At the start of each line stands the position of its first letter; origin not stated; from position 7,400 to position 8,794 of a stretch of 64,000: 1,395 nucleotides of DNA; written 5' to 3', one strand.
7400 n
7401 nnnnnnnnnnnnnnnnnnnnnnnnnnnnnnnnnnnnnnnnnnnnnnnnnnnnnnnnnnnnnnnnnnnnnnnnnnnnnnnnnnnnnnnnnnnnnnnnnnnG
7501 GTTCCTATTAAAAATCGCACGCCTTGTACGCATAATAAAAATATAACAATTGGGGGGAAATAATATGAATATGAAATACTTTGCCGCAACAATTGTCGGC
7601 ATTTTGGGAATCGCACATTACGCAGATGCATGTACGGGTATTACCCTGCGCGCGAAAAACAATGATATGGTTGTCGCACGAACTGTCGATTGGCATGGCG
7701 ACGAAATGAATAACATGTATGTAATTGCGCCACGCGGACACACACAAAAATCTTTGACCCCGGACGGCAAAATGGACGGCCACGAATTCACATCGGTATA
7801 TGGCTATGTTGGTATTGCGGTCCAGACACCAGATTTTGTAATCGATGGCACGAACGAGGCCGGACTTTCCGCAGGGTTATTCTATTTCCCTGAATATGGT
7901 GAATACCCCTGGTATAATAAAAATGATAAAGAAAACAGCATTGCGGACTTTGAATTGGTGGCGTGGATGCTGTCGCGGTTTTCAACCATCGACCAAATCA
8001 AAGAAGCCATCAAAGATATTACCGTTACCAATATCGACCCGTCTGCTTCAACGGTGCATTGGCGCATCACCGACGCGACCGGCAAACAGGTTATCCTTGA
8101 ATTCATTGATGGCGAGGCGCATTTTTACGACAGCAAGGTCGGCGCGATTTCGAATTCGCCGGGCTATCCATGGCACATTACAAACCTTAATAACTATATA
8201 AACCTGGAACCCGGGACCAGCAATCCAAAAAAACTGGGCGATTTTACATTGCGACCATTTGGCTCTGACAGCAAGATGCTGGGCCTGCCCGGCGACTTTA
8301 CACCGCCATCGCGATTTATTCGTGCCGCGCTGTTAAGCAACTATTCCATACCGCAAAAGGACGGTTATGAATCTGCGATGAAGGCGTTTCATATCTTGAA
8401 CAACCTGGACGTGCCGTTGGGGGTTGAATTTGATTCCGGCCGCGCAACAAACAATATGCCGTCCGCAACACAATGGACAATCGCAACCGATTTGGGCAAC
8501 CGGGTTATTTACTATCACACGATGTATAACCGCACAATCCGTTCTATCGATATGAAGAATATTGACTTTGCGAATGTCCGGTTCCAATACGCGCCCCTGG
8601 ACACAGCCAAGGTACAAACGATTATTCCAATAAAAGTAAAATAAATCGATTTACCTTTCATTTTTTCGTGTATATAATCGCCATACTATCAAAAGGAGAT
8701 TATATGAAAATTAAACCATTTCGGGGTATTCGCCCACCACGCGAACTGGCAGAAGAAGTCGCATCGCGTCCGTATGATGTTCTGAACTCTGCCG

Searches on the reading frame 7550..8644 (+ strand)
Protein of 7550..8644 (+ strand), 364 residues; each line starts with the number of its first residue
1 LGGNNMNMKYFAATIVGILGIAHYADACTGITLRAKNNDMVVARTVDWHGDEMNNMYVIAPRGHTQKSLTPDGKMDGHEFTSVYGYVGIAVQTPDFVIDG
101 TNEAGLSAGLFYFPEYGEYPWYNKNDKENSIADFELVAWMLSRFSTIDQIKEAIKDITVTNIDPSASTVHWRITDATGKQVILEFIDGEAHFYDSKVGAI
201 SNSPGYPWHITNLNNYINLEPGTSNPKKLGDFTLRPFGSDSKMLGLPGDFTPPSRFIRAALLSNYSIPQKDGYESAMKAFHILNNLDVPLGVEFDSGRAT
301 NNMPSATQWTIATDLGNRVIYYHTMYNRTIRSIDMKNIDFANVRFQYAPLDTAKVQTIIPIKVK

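Call 53: search_protein_families(library=pfam, proteins=[window:7550-8644:+], max_evalue=0.01)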
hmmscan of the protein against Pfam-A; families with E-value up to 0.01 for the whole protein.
window:7550-8644:+ (364 aa): 2 families
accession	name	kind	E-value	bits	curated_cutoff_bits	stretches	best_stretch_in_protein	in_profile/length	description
PF02275.23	CBAH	-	8e-63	213.4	20.4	1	28-338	1-306/316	Linear amide C-N hydrolases, choloylglycine hydrolase family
PF03417.21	AAT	-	0.0023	18.1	23.2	1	35-190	3-124/225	Acyl-coenzyme A:6-aminopenicillanic acid acyl-transferase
